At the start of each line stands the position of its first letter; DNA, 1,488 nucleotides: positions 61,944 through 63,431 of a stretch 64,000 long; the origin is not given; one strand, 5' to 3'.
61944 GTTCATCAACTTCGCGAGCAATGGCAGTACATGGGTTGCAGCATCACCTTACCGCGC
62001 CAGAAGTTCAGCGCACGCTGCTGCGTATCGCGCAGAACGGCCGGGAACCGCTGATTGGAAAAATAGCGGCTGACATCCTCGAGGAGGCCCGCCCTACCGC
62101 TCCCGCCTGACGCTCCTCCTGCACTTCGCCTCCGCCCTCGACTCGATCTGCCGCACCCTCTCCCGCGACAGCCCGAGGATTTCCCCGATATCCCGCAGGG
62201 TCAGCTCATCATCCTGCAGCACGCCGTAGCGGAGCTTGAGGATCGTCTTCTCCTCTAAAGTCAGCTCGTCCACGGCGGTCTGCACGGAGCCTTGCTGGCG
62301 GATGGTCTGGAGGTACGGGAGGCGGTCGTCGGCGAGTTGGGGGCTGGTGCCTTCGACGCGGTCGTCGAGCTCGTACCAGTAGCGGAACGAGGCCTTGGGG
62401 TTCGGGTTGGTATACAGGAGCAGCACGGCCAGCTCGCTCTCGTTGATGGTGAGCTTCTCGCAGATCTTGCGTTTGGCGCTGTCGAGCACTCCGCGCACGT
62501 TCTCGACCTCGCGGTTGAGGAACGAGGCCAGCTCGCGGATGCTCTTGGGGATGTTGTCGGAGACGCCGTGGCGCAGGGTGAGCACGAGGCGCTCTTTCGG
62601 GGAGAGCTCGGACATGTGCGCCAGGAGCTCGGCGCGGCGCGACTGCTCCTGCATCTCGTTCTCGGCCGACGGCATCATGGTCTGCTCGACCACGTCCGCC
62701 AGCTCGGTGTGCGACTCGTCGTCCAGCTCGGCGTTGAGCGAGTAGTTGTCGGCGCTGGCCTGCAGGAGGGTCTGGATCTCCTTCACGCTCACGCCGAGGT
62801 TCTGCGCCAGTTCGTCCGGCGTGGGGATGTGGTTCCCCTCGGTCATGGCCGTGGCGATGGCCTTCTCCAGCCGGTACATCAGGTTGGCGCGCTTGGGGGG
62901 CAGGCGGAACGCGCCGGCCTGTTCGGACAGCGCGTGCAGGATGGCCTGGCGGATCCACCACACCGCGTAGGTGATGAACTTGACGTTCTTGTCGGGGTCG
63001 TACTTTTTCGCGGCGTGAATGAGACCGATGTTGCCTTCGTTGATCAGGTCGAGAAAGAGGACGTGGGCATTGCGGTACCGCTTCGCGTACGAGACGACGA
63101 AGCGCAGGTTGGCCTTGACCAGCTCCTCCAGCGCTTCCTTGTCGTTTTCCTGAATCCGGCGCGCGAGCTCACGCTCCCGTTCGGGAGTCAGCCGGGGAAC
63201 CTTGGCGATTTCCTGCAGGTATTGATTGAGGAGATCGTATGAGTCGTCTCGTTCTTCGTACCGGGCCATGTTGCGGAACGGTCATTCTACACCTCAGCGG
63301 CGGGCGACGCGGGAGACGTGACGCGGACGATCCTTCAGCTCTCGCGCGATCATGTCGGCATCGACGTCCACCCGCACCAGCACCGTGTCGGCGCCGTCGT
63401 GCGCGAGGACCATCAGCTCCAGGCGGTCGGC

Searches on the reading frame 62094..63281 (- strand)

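Call 81: search_protein_families(library=pfam, proteins=[window:62094-63281:-], max_evalue=0.001)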
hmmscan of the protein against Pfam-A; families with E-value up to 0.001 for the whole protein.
window:62094-63281:- (395 aa): 7 families
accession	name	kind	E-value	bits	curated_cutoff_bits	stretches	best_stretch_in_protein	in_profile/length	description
PF04545.22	Sigma70_r4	-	2.3e-20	72.3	24.1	1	337-388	2-49/50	Sigma-70, region 4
PF04542.20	Sigma70_r2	-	2.1e-19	69.5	24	1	54-121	1-68/71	Sigma-70 region 2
PF04539.22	Sigma70_r3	-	8.2e-14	51.9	25.3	1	136-208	4-76/78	Sigma-70 region 3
PF00140.25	Sigma70_r1_2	-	1.5e-11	44.5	22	1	16-49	1-34/34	Sigma-70 factor, region 1.2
PF08281.18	Sigma70_r4_2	-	5.6e-07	29.5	25.7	0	332-387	3-54/54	Sigma-70, region 4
PF21984.2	DnaD_N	-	0.00037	21.1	27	0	142-175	25-58/101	DnaD N-terminal domain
PF25212.1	HVO_A0114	-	0.00092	19.4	27.6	0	240-264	31-55/84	HVO_A0114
